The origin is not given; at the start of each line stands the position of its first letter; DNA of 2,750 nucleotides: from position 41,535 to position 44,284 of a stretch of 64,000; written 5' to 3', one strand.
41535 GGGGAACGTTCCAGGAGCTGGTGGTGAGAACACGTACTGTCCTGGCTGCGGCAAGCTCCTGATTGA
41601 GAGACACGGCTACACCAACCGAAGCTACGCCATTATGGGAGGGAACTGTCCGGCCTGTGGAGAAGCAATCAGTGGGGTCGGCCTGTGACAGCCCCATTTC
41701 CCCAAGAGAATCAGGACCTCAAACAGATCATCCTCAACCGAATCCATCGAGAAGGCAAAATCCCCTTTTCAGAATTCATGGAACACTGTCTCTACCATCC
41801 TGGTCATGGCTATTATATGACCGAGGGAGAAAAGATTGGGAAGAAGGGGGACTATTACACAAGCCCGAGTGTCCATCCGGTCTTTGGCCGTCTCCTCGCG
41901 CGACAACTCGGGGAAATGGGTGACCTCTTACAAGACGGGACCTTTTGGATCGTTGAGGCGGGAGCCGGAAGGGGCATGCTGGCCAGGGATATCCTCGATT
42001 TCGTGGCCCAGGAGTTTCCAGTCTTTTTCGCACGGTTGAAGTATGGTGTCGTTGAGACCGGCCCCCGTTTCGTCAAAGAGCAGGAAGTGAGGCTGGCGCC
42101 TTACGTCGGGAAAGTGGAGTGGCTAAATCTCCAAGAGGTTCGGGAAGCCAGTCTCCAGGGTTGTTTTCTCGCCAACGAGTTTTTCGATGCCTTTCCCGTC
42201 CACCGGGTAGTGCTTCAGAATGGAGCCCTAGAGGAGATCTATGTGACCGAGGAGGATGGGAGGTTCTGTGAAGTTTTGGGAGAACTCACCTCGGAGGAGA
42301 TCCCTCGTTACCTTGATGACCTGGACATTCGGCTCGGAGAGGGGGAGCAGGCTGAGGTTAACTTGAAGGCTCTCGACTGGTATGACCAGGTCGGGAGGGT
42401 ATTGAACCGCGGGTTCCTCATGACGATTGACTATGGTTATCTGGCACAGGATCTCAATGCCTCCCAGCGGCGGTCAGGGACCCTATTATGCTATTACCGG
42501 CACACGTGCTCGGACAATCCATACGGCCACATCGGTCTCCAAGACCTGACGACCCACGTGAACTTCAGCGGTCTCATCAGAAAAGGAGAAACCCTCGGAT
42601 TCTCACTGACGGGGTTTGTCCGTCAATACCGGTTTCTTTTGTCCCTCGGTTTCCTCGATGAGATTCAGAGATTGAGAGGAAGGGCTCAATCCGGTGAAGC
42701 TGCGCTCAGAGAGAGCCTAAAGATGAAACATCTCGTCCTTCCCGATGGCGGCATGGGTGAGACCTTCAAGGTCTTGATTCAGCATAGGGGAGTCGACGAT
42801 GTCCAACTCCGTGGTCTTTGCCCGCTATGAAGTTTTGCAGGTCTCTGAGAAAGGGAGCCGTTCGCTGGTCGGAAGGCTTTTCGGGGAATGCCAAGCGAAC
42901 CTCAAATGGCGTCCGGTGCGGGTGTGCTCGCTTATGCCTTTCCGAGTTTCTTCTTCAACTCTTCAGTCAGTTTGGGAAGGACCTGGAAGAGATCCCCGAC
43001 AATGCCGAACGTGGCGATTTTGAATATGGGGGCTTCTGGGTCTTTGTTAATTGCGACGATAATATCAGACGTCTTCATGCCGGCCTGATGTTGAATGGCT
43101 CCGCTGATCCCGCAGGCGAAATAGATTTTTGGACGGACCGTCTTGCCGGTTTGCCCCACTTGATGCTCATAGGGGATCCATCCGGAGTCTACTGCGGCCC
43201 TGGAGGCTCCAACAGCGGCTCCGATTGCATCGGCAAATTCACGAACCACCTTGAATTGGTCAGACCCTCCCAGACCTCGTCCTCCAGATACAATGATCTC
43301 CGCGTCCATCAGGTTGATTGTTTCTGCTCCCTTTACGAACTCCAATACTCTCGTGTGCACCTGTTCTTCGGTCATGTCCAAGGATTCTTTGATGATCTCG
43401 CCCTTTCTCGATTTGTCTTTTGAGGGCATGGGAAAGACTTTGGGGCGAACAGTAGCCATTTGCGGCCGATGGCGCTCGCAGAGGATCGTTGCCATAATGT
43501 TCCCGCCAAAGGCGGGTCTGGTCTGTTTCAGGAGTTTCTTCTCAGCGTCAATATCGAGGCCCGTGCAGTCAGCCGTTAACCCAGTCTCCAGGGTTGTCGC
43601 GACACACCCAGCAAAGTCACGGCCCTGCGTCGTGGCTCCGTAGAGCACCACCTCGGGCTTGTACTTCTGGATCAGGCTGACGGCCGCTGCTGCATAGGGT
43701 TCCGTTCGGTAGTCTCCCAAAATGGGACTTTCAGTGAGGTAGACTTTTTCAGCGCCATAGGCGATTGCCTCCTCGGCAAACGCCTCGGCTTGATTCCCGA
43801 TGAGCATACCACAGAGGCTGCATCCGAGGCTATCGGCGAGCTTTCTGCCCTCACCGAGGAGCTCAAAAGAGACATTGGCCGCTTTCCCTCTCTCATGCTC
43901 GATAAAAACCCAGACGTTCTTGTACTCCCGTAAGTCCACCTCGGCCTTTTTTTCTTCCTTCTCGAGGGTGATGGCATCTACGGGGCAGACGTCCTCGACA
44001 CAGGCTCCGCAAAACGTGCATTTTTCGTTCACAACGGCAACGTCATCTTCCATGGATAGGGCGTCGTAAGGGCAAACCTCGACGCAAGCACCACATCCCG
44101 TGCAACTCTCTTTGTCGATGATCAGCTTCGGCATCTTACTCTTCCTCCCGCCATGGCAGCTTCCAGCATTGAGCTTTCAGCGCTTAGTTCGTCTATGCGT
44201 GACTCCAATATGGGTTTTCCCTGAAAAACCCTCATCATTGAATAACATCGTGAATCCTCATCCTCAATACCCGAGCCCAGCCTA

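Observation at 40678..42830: AmmeMemoRadiSam-type radical SAM enzyme translationally coupled to a MidA/NDUFAF7-like methyltransferase, beside moeA-mobB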

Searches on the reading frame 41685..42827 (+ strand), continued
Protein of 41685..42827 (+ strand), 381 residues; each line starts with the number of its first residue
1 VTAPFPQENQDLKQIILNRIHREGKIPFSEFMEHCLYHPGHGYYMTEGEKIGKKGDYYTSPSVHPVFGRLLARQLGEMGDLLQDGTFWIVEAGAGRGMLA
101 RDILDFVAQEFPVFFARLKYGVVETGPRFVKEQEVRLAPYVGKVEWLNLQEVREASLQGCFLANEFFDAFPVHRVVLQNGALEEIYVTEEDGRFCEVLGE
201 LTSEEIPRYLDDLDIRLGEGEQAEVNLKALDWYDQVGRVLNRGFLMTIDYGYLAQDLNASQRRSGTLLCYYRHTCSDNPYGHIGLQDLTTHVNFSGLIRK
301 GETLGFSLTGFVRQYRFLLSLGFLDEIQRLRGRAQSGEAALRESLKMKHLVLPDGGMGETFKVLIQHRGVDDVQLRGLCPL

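Call 28: search_solved_structures(query=window:41685-42827:+, max_evalue=0.001, show_alignments=2)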
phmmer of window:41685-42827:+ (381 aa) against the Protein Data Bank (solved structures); distinct sequences matched with E-value up to 0.001: 3.
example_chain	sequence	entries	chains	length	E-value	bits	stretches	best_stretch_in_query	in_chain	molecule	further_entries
4f3n_A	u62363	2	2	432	3.8e-42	148.1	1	23-372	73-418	Uncharacterized ACR, COG1565 superfamily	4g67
1zkd_A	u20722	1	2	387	1.1e-30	110.4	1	19-364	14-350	DUF185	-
5ztz_A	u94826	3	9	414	5.5e-16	62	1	23-364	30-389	Protein arginine methyltransferase NDUFAF7 homolog, mitochondrial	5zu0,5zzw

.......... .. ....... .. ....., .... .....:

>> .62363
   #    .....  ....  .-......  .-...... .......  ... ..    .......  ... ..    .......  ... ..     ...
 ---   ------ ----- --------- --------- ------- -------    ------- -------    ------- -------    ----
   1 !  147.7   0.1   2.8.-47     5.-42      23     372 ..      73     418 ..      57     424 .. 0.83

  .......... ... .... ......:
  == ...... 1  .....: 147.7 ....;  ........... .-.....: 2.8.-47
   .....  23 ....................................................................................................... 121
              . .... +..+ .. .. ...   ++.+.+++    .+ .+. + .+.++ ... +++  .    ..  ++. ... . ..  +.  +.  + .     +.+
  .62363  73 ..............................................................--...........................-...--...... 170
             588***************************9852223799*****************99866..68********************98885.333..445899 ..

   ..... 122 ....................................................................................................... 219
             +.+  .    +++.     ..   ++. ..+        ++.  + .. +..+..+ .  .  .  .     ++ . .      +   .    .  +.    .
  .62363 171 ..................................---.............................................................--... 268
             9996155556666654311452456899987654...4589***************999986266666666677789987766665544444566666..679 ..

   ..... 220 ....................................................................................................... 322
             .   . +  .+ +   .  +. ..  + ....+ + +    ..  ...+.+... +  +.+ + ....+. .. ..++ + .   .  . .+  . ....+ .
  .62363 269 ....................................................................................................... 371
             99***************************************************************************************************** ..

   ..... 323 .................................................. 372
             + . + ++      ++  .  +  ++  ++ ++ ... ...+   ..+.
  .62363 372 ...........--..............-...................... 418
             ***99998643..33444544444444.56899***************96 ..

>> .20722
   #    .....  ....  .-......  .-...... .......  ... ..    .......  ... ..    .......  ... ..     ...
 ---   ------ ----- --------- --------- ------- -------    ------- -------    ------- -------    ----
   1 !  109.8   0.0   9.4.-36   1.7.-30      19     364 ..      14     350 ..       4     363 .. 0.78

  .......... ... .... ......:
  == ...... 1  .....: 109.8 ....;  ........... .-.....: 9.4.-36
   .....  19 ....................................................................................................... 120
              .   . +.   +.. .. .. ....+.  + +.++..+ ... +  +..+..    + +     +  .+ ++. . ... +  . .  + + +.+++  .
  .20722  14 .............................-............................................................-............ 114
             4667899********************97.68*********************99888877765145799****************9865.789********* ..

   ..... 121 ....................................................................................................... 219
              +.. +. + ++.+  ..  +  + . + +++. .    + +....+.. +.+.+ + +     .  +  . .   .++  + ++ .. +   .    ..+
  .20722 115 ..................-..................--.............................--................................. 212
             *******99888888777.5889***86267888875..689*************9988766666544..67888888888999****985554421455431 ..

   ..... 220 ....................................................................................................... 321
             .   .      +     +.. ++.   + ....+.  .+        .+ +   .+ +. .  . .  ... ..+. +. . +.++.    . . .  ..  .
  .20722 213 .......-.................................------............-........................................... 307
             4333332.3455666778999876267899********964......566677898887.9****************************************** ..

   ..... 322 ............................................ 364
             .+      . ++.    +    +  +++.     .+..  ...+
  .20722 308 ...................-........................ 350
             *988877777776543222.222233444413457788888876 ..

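Call 56: search_protein_representatives(protein=window:41685-42827:+)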
Query: 381 residues. Proteins with E-value up to 0.001 (for the whole library): 11023; up to 1e-10: 6916; up to 1e-30: 2118. The best 150 are listed.
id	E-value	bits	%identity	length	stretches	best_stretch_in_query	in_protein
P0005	4.6e-177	605.5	70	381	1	7-381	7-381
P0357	2.3e-117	408.9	52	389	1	9-378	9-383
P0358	7.6e-105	367.7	47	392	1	9-379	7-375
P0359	2.0e-104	366.3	49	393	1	12-378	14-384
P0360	2.9e-104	365.8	48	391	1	11-373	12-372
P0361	1.8e-102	359.9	49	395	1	12-378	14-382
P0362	8.1e-102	357.8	47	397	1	5-378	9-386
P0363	1.8e-98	346.8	47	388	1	3-379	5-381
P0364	1.8e-96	340.1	46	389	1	12-378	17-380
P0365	1.5e-91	324.0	44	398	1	4-380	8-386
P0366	6.2e-91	321.9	45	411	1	10-378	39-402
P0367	1.1e-89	317.9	44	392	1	10-372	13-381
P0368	3.6e-89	316.1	43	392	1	12-376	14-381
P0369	6.2e-89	315.4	45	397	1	11-377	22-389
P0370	3.5e-88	312.9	45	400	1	4-378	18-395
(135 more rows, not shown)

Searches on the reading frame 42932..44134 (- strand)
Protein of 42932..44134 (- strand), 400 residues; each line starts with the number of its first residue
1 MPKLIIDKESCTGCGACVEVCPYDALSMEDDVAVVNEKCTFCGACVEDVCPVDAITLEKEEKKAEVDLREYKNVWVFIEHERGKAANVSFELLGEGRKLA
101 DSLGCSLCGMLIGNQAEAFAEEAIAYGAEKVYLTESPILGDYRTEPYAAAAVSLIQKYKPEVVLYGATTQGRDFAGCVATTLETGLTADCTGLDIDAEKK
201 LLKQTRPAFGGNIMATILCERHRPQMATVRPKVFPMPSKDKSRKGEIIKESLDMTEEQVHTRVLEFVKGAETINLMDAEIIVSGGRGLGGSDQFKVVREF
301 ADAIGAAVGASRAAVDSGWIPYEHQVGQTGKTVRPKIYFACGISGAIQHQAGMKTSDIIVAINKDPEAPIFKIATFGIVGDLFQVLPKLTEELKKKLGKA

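Call 3: search_protein_families(library=ncbifam, proteins=[window:42932-44134:-], max_evalue=0.001)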
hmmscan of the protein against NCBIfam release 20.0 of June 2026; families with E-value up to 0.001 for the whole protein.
window:42932-44134:- (400 aa): 77 families (the best 25 are shown)
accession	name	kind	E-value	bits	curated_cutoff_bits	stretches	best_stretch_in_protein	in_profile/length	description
NF042970.1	AcrlCoAredClosAcrA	equivalog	1.4e-113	379.7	600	2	198-395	156-359/360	acryloyl-CoA reductase electron transfer subunit beta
NF038209.1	mft_etfA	equivalog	5.1e-43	147.5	240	1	110-393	28-302/303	mycofactocin-associated electron transfer flavoprotein alpha subunit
NF008884.0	PRK11916.1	equivalog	4.9e-38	131.2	528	1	115-394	36-311/312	electron transfer flavoprotein subunit alpha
NF002889.0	PRK03363.1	equivalog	3e-36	125.3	549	1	111-393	34-311/313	electron transfer flavoprotein subunit alpha/FixB family protein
NF051845.1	EtFlavAlphaProt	equivalog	4.5e-32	111.5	600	1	67-395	85-401/406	electron transfer flavoprotein subunit alpha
NF038196.1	ferrodoxin_EFR1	subfamily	8.8e-13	48.8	75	1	8-64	183-238/242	EFR1 family ferrodoxin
TIGR01944.1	rnfB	subfamily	2e-11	43.8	68.7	1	5-66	109-171/190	RnfABCDGE type electron transport complex subunit B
NF042909.1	FMH_DH_FwdF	exception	6e-11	42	375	1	4-68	220-287/336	tungsten-dependent formylmethanofuran dehydrogenase subunit FwdF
TIGR02700.1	flavo_MJ0208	hypoth_equivalog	6.9e-11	41.9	251.35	1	5-70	144-211/234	dihydromethanopterin reductase (acceptor)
NF006221.0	PRK08348.1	subfamily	7.9e-11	41.8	124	1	3-67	38-104/136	NADH-plastoquinone oxidoreductase subunit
NF040864.1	HgcB_ferredoxin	equivalog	8.6e-11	41.5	99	1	4-58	9-64/93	mercury methylation ferredoxin HgcB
NF005503.0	PRK07118.1-2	equivalog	1.7e-10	40.7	252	1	10-61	139-190/292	RnfABCDGE type electron transport complex subunit B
NF005504.0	PRK07118.1-3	equivalog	2.6e-10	40.2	437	1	10-64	141-197/293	Fe-S cluster domain-containing protein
NF043069.1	T4HPD_activ_SAM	equivalog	4.7e-10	39.3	425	1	3-83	45-125/299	trans-4-hydroxy-L-proline dehydratase activase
NF045874.1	Vhu_polyferre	exception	8.9e-10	37.8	600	1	7-65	126-185/381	F420-non-reducing hydrogenase associated-polyferredoxin VhuB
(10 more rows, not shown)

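Call 4: search_protein_families(library=pfam, proteins=[window:42932-44134:-], max_evalue=0.001)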
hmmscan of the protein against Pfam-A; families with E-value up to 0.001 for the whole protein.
window:42932-44134:- (400 aa): 14 families
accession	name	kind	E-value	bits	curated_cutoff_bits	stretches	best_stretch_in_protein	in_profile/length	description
PF01012.27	ETF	-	8.4e-51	172.8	26.7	1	74-252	1-178/181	Electron transfer flavoprotein domain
PF00766.25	ETF_alpha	-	5.4e-37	126.1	27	1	274-354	1-81/81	Electron transfer flavoprotein FAD-binding domain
PF00037.32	Fer4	-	1.1e-12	47.7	21.1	2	5-26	2-23/24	4Fe-4S binding domain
PF12838.12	Fer4_7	-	2.4e-12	47.6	27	2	10-54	1-52/52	4Fe-4S dicluster domain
PF13237.11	Fer4_10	-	2.3e-09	37.4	25.5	1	4-51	2-53/53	4Fe-4S dicluster domain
PF12837.12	Fer4_6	-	7.6e-09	35.6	25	1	6-26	4-24/24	4Fe-4S binding domain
PF12797.12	Fer4_2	-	1.6e-08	34.4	24.5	1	3-23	2-22/22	4Fe-4S binding domain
PF14697.11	Fer4_21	-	2.3e-08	34.5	35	1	5-57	2-59/59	4Fe-4S dicluster domain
PF13484.11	Fer4_16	-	7.3e-08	33.5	30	1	11-29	2-20/66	4Fe-4S double cluster binding domain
PF25160.1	LdpA_Fe-S-bd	-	9e-08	32.2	27.6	1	17-57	9-45/49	LdpA Fe-S cluster-binding domain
PF13187.11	Fer4_9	-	2.1e-07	31.3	27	1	11-55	2-52/52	4Fe-4S dicluster domain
PF12798.12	Fer4_3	-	0.00019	22.5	27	1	11-25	1-15/15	4Fe-4S binding domain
PF13183.11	Fer4_8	-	0.00023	22.1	27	0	10-23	53-66/68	4Fe-4S dicluster domain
PF12800.12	Fer4_4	-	0.00054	20.5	24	1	9-24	2-17/17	4Fe-4S binding domain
